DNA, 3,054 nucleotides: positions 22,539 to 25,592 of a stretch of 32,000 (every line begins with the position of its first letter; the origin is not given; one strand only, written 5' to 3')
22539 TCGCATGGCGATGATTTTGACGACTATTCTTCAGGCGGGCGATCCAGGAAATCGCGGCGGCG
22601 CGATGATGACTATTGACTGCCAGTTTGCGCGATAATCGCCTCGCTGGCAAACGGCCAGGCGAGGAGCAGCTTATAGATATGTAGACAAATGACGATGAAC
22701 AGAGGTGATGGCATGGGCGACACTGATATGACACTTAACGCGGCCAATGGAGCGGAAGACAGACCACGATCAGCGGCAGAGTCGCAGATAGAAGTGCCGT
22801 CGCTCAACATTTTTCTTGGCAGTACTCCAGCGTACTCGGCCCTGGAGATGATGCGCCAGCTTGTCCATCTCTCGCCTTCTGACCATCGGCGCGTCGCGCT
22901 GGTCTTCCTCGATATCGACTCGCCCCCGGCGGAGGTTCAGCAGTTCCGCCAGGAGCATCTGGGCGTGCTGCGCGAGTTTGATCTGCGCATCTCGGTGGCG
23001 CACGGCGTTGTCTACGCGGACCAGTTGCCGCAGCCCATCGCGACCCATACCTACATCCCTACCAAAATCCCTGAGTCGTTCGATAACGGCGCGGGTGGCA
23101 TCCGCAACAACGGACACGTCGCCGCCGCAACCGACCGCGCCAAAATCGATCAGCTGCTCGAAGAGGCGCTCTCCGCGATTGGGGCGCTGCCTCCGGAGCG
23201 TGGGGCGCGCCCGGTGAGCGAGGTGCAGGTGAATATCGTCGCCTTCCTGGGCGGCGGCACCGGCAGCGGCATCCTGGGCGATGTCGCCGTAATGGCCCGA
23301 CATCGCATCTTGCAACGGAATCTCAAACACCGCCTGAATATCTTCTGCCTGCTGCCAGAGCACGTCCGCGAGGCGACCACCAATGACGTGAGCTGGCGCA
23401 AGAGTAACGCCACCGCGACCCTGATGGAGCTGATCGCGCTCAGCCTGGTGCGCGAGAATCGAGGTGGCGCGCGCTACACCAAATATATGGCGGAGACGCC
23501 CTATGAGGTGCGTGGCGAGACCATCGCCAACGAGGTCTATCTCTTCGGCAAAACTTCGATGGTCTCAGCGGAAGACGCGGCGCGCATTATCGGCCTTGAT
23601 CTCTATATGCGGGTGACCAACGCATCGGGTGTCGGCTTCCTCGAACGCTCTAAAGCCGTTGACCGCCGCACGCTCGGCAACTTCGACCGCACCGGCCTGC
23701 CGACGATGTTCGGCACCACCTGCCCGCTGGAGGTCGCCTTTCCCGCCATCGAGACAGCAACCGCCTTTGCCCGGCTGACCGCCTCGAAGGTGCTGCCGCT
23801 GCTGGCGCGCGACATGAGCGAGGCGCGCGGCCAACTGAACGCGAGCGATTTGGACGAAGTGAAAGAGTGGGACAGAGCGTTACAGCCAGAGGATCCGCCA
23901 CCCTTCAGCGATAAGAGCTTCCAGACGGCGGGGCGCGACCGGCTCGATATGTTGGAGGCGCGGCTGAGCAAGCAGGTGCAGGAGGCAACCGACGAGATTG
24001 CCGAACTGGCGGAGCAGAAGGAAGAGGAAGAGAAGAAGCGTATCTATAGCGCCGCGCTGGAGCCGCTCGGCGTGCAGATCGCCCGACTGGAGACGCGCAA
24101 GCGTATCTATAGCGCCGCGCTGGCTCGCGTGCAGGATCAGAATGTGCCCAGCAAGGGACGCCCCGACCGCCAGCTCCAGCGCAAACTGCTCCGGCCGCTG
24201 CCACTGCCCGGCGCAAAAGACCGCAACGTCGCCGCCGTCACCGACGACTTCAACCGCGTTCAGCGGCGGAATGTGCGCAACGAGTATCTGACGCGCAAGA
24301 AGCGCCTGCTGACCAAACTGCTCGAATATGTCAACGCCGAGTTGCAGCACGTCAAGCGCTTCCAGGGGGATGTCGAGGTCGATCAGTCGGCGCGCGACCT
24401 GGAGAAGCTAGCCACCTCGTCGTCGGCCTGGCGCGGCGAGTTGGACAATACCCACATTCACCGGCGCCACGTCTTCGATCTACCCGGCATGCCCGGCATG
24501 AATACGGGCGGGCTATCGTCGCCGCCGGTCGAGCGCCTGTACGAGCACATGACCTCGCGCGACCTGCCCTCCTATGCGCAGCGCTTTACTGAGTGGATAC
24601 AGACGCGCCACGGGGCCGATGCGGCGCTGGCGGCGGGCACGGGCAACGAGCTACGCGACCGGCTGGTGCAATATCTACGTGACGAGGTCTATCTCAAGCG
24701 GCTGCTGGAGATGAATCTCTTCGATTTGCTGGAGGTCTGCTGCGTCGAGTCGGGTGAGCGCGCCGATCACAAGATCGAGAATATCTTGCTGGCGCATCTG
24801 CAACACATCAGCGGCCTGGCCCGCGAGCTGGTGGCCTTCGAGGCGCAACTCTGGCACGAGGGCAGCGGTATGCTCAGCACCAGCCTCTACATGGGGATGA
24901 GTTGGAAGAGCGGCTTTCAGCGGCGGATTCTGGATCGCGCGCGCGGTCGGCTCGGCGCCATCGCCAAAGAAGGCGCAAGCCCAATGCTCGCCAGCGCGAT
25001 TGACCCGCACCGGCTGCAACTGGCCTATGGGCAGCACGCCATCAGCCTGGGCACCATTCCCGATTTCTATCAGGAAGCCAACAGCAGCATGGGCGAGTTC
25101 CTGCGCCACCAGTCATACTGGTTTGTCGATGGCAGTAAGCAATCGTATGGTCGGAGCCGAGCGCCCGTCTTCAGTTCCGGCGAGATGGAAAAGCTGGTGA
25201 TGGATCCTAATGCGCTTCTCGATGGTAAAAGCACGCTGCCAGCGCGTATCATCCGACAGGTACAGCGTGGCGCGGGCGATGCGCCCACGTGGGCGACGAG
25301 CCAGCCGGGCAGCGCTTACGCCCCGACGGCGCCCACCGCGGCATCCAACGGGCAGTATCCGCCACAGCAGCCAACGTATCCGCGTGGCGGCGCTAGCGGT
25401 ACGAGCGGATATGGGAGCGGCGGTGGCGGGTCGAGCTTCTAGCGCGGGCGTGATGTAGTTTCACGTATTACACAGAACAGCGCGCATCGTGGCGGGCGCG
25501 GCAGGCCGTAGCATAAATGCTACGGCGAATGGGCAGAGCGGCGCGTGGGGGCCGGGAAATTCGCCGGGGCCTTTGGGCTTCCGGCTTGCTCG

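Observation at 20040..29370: Candidate novel membrane module: exported vWA protein, tubulin-like GTPase, membrane-anchored degenerate tubulin-like paralogue and a 4-TM protein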

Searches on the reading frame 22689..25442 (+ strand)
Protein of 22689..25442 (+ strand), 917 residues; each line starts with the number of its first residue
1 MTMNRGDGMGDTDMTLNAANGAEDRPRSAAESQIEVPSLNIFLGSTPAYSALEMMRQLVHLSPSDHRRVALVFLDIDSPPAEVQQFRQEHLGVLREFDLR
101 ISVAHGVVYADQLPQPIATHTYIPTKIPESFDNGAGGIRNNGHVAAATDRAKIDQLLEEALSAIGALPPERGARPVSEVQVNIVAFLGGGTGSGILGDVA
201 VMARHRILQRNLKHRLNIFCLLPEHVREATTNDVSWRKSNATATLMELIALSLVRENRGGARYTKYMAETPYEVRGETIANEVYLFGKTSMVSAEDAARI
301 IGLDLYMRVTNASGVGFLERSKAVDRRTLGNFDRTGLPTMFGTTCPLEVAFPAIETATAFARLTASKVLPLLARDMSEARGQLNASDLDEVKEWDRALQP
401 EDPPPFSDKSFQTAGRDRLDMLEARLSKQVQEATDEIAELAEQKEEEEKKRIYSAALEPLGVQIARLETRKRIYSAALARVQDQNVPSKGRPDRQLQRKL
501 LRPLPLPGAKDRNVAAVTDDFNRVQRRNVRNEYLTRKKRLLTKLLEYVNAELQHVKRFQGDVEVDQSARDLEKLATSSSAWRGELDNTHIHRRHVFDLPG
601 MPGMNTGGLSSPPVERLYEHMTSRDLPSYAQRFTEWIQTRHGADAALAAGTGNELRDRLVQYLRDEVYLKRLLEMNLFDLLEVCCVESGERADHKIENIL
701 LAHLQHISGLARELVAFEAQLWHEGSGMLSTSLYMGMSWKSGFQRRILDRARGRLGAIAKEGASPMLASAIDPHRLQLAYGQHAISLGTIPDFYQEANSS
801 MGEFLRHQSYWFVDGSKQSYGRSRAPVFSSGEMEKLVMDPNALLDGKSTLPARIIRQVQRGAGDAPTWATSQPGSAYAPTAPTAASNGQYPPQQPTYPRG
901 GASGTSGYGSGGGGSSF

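Call 4: search_protein_families(library=pfam, proteins=[window:22689-25442:+], max_evalue=1)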
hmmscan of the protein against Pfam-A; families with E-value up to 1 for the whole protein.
window:22689-25442:+ (917 aa): 3 families
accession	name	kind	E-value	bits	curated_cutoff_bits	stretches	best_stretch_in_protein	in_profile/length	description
PF13809.12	Tubulin_2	-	8.8e-20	71.7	27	1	123-323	107-310/356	Tubulin like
PF14282.11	FlxA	-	0.082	13.5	26.3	1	420-469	16-63/101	FlxA-like protein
PF00091.31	Tubulin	-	0.1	13.3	33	1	180-245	111-167/190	Tubulin/FtsZ family, GTPase domain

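Call 5: search_protein_families(library=ncbifam, proteins=[window:22689-25442:+], max_evalue=1)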
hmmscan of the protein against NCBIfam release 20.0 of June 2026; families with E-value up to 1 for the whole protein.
window:22689-25442:+ (917 aa): 0 families

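Call 7: search_protein_families(library=padloc, proteins=[window:22689-25442:+], max_evalue=0.1)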
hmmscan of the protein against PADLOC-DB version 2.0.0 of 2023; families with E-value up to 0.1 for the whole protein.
window:22689-25442:+ (917 aa): 0 families

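Call 18: find_homologous_proteins(query=window:22689-25442:+)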
Query window:22689-25442:+ (917 aa): 168 proteins with E <= 0.001 among 8000 candidates; the best 120 are listed.
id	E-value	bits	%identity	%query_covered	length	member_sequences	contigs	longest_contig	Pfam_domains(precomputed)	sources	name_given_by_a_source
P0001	0.0e+0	1818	89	97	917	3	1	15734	PF13809.13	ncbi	ncbi:MAG TPA: tubulin-like doman-containing protein [Ktedonobacterales bacterium]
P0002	0.0e+0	1805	88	97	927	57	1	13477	PF13809.13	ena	-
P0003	0.0e+0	1457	72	97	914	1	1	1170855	PF13809.13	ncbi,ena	-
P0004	0.0e+0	1431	73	92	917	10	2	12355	PF13809.13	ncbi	-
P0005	0.0e+0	1430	71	97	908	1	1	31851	PF13809.13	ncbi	ncbi:MAG TPA: tubulin-like doman-containing protein [Ktedonobacterales bacterium]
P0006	0.0e+0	1429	74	92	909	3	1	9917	PF13809.13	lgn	-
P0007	0.0e+0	1428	72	95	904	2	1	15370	PF13809.13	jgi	jgi:hypothetical protein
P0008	0.0e+0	1425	73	94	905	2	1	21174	PF13809.13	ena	-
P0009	0.0e+0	1424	71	96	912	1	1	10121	PF13809.13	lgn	-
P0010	0.0e+0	1419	71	95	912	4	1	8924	PF13809.13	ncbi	ncbi:MAG TPA: tubulin-like doman-containing protein [Ktedonobacterales bacterium]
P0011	0.0e+0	1409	70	98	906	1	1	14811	PF13809.13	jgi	jgi:hypothetical protein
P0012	0.0e+0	1380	69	97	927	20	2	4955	PF13809.13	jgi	-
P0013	0.0e+0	1377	70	95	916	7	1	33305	PF13809.13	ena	-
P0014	0.0e+0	1329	68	97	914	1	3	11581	PF13809.13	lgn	-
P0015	0.0e+0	1328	67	97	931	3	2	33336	PF13809.13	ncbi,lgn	-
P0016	0.0e+0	1321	67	97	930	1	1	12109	PF13809.13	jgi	jgi:hypothetical protein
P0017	0.0e+0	1304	69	93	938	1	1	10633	PF13809.13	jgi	jgi:hypothetical protein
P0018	0.0e+0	1294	66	97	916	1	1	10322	PF13809.13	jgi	jgi:hypothetical protein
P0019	0.0e+0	1241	65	97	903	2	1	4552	PF13809.13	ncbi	-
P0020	0.0e+0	1228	63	97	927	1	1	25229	PF13809.13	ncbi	ncbi:MAG: tubulin-like doman-containing protein [Ktedonobacterales bacterium]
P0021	0.0e+0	1227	64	98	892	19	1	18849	PF13809.13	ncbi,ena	-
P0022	0.0e+0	1210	63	95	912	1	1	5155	PF13809.13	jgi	jgi:hypothetical protein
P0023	0.0e+0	1206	64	94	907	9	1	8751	PF13809.13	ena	-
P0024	0.0e+0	1201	63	96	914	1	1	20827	PF13809.13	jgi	jgi:hypothetical protein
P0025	0.0e+0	1175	61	96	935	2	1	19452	PF13809.13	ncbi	ncbi:MAG TPA: tubulin-like doman-containing protein [Ktedonobacterales bacterium]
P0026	0.0e+0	1172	60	97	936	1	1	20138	PF13809.13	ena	-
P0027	0.0e+0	1170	60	96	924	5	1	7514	PF13809.13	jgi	jgi:hypothetical protein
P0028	0.0e+0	1163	60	97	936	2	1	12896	PF13809.13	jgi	jgi:hypothetical protein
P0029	0.0e+0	1138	58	97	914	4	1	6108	PF13809.13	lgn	-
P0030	0.0e+0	1131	58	95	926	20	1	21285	PF13809.13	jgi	jgi:hypothetical protein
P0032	0.0e+0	1019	56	90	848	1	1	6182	PF13809.13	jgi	jgi:hypothetical protein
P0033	1.4e-293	995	53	95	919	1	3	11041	PF13809.13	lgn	-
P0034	9.4e-287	972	56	87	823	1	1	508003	PF13809.13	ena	-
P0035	6.6e-279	946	52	93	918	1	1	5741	PF13809.13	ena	-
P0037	3.6e-261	887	51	94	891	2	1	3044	PF13809.13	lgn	-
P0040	2.6e-243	828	47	97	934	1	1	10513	PF13809.13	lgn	-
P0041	1.2e-214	733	45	90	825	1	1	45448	PF13809.13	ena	-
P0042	2.9e-211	722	45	96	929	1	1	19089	PF13809.13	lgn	-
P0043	1.9e-198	680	73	45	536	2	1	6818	PF13809.13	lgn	-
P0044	2.5e-197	676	44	91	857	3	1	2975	PF13809.13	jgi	jgi:hypothetical protein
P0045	1.4e-188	647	40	98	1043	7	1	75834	PF13809.13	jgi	-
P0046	9.8e-179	615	41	89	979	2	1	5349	PF13809.13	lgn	-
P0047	1.7e-177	611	40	94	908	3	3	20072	PF13809.13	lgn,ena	-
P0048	5.7e-177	609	39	91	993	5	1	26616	PF13809.13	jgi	jgi:hypothetical protein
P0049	1.4e-176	607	40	94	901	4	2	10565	PF13809.13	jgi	jgi:hypothetical protein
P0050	9.4e-176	605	40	91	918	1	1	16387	PF13809.13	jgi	jgi:Tubulin like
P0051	6.4e-175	602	39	91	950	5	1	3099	PF13809.13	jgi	jgi:hypothetical protein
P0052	8.0e-174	598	41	90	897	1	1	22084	PF13809.13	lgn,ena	-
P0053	1.3e-173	598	39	93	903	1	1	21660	PF13809.13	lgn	-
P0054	5.3e-173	596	40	96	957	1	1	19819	PF13809.13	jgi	jgi:hypothetical protein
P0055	1.4e-172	594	39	91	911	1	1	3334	PF13809.13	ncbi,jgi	-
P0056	2.2e-172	594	40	93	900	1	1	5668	PF13809.13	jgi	-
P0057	2.9e-172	593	40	91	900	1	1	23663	PF13809.13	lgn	-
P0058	3.3e-172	593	40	91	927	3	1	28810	PF13809.13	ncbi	-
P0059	2.4e-171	590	39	94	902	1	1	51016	PF13809.13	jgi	jgi:hypothetical protein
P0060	3.2e-171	590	40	92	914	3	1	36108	PF13809.13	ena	-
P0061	6.7e-171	589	41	89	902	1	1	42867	PF13809.13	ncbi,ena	-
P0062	8.6e-171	588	39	95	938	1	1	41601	PF13809.13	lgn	-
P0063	8.8e-171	588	40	91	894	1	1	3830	PF13809.13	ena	-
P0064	5.8e-170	586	40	89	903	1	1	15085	PF13809.13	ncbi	-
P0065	1.2e-169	585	39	91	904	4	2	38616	PF13809.13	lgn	-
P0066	4.8e-169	583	39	91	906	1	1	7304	PF13809.13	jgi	jgi:Tubulin like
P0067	1.4e-168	581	38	97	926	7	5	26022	PF13809.13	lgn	-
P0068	1.4e-168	581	39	94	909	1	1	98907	PF13809.13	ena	-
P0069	2.0e-168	580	40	91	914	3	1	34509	PF13809.13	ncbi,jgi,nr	ncbi:MAG TPA: tubulin-like doman-containing protein [Ktedonobacteraceae bacterium]|nr:tubulin-like d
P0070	2.8e-168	580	40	91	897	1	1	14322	PF13809.13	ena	-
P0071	3.7e-168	580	40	89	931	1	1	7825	PF13809.13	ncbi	-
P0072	9.5e-168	578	39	91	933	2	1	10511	PF13809.13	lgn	-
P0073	1.6e-167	578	40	92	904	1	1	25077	PF13809.13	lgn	-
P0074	2.0e-167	577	39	91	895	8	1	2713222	PF13809.13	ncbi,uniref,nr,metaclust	ncbi:tubulin-like doman-containing protein [Ktedonobacter racemifer]|uniref:Tubulin like protein n=1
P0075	2.7e-167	577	40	91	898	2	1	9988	PF13809.13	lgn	-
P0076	7.8e-167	575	38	91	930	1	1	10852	PF13809.13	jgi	jgi:Tubulin like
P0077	9.3e-167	575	38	92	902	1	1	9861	PF13809.13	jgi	jgi:hypothetical protein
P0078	1.1e-165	571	39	91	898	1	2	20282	PF13809.13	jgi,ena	-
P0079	1.6e-165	571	40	91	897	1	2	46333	PF13809.13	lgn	-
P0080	2.4e-165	570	39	89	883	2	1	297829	PF13809.13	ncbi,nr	ncbi:tubulin-like doman-containing protein [Reticulibacter mediterranei]|nr:tubulin-like doman-conta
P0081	4.1e-165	570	39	91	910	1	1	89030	PF13809.13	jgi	jgi:hypothetical protein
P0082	6.4e-165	569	40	89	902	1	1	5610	PF13809.13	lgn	-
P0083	6.5e-165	569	38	91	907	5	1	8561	PF13809.13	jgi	-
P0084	1.2e-164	568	39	91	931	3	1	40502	PF13809.13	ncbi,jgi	ncbi:MAG TPA: tubulin-like doman-containing protein [Ktedonobacteraceae bacterium]|jgi:hypothetical 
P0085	1.2e-164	568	38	80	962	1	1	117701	PF13809.13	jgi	jgi:hypothetical protein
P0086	1.8e-164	567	39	91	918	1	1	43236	PF13809.13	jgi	jgi:hypothetical protein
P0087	1.8e-164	567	39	89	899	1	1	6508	PF13809.13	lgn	-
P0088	2.4e-164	567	39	87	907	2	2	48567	PF13809.13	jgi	jgi:hypothetical protein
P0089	3.0e-164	567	38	91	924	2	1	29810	PF13809.13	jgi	-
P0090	9.3e-164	565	40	90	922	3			PF13809.13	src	-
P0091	1.2e-163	565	37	96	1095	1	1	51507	PF13809.13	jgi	jgi:hypothetical protein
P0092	2.8e-163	563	37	89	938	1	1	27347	PF13809.13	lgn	-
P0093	4.0e-163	563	38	90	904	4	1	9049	PF13809.13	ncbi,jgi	-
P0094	5.3e-163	563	39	95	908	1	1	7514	PF13809.13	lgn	-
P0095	1.2e-162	561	39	90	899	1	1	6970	PF13809.13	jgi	jgi:hypothetical protein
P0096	1.5e-162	561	38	91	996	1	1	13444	PF13809.13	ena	-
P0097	1.9e-162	561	40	90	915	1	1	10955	PF13809.13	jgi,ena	-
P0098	2.0e-162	561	36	92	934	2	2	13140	PF13809.13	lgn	-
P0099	2.6e-162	560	40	90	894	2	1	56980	PF13809.13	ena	-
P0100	4.1e-162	560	39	91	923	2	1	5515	PF13809.13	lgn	-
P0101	1.5e-161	558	37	91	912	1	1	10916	PF13809.13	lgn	-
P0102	2.5e-161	557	38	89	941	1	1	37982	PF13809.13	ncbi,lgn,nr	ncbi:MAG TPA: tubulin-like doman-containing protein [Ktedonobacteraceae bacterium]|nr:tubulin-like d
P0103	3.1e-161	557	39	91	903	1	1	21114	PF13809.13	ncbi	-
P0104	3.5e-161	557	38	91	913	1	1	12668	PF13809.13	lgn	-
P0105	5.6e-161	556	37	90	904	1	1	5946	PF13809.13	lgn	-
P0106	6.8e-161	556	39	90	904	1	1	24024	PF13809.13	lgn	-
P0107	1.6e-160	554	40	91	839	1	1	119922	PF13809.13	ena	-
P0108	3.1e-160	553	40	87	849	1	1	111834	PF13809.13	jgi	jgi:hypothetical protein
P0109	3.6e-160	553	38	91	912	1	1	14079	PF13809.13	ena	-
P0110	4.0e-160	553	40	89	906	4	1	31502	PF13809.13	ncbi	ncbi:MAG: tubulin-like doman-containing protein [Ktedonobacteraceae bacterium]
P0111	5.3e-160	553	38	91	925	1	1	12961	PF13809.13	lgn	-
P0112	2.2e-159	551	38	91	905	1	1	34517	PF13809.13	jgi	jgi:Tubulin like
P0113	2.5e-159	550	37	98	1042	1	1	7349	PF13809.13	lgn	-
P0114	7.4e-159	549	39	91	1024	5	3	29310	PF13809.13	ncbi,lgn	-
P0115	4.0e-156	540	38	91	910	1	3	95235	PF13809.13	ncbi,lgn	ncbi:MAG TPA: tubulin-like doman-containing protein [Ktedonobacteraceae bacterium]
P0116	8.5e-155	535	38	90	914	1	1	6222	PF13809.13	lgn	-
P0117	4.2e-154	533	36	97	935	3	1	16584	PF13809.13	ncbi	ncbi:MAG: tubulin-like doman-containing protein [Ktedonobacteraceae bacterium]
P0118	2.3e-153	531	38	91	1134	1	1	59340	PF13809.13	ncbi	ncbi:MAG: tubulin-like doman-containing protein [Ktedonobacteraceae bacterium]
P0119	9.5e-152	525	38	91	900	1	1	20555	PF13809.13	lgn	-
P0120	8.1e-150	519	37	91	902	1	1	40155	PF13809.13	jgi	jgi:Tubulin like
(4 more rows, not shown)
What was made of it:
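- On FtsZl1 / Pfam Tubulin_2 (gene 2): All listed full-length homologues carry a precomputed PF13809 hit (call 18).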

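Call 19: find_encoding_contigs(protein=P0003, flank=10000, max_places=2)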
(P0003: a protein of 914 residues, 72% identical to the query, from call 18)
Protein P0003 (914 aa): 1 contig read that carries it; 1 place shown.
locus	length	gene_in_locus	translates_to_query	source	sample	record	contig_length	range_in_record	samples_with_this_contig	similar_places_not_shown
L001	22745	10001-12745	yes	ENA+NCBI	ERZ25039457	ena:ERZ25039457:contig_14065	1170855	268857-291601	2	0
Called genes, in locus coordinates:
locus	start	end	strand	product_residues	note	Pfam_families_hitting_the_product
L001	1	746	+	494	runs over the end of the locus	PF00309:Sigma54_AID, PF04963:Sigma54_CBD, PF04552:Sigma54_DBD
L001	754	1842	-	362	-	-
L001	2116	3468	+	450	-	PF25174:Beta-prop_THOC3, PF24817:WD40_WDHD1_1st (weak), PF24807:WD40_CDC20-Fz (faint), PF24814:WD40_Prp19 (weak), PF25173:Beta-prop_WDR3_1st (weak), PF25175:Beta-prop_WDR5 (weak), PF23381:Beta-prop_IFT122_1st (faint)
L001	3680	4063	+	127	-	PF04020:Phage_holin_4_2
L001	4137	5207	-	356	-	-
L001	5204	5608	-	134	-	PF03551:PadR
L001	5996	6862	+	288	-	-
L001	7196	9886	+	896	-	PF13519:VWA_2 (faint), PF13768:VWA_3 (weak)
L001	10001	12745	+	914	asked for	PF13809:Tubulin_2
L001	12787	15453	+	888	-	-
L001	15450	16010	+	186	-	-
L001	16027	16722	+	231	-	PF12697:Abhydrolase_6, PF00561:Abhydrolase_1, PF12146:Hydrolase_4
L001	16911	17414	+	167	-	PF03259:Robl_LC7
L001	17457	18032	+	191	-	PF00025:Arf (faint)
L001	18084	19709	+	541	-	PF02142:MGS, PF01808:AICARFT_IMPCHas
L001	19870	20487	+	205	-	-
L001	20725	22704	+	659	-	PF00270:DEAD (faint), PF04851:ResIII, PF17757:UvrB_inter, PF27431:UvrB_3rd, PF00271:Helicase_C, PF12344:UvrB, PF02151:UVR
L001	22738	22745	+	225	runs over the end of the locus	-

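Call 20: find_encoding_contigs(protein=P0074, flank=10000, max_places=2)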
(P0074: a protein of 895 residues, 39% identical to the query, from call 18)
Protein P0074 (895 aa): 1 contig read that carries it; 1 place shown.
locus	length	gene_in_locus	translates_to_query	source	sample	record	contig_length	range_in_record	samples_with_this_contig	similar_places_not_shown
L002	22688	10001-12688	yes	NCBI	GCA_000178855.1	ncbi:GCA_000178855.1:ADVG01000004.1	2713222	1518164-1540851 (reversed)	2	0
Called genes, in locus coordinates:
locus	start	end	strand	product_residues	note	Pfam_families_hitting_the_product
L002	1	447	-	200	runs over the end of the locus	PF00239:Resolvase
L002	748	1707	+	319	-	-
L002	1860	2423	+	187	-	PF01583:APS_kinase, PF13238:AAA_18 (weak), PF13671:AAA_33 (weak)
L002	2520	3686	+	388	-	PF14306:PUA_2, PF01747:ATP-sulfurylase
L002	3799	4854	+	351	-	PF13379:NMT1_2, PF09084:NMT1, PF12974:Phosphonate-bd (weak)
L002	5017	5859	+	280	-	PF00005:ABC_tran, PF13304:AAA_21 (faint)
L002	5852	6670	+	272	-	PF00528:BPD_transp_1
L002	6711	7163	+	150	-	-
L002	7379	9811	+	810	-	PF13519:VWA_2 (weak)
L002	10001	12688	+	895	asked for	PF13809:Tubulin_2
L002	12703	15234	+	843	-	-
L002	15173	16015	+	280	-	-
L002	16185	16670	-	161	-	PF05163:DinB (weak), PF12867:DinB_2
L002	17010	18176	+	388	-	PF04542:Sigma70_r2, PF08281:Sigma70_r4_2, PF04545:Sigma70_r4 (weak)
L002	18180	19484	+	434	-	PF05977:MFS_3, PF07690:MFS_1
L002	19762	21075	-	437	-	PF01385:OrfB_IS605, PF07282:Cas12f1-like_TNB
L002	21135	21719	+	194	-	-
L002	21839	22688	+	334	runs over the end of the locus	PF00248:Aldo_ket_red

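Call 37: find_encoding_contigs(protein=P0002, flank=10000, max_places=2)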
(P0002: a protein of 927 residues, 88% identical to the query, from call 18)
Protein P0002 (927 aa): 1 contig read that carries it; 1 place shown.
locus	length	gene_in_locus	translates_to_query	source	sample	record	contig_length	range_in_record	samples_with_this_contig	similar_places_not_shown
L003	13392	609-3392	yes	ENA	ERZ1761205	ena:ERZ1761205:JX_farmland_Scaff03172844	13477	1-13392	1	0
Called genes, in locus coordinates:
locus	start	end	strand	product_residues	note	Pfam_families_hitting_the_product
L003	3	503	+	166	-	?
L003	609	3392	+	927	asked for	PF13809:Tubulin_2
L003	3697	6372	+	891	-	-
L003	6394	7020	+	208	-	-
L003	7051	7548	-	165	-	-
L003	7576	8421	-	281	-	PF12698:ABC2_membrane_3, PF01061:ABC2_membrane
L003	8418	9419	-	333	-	PF00005:ABC_tran, PF13304:AAA_21 (weak)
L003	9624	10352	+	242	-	PF01638:HxlR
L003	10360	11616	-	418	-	PF07690:MFS_1, PF12832:MFS_1_like, PF13347:MFS_2 (weak)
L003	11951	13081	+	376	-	PF27233:MJ0711_N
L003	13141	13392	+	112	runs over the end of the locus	?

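Call 38: find_encoding_contigs(protein=P0001, flank=10000, max_places=2)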
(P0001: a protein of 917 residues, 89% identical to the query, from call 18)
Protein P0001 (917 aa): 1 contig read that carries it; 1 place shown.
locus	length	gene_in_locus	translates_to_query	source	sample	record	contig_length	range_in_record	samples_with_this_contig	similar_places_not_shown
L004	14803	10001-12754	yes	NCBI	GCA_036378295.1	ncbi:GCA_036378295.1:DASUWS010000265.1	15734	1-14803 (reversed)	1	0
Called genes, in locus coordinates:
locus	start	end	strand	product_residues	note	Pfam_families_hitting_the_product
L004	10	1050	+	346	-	PF01795:Methyltransf_5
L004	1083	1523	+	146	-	-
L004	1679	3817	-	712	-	PF13175:AAA_15, PF13304:AAA_21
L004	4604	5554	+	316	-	-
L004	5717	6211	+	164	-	-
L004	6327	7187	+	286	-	PF00702:Hydrolase (faint), PF08282:Hydrolase_3, PF12710:HAD (faint), PF05116:S6PP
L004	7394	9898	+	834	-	-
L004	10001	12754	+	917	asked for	PF13809:Tubulin_2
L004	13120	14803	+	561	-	?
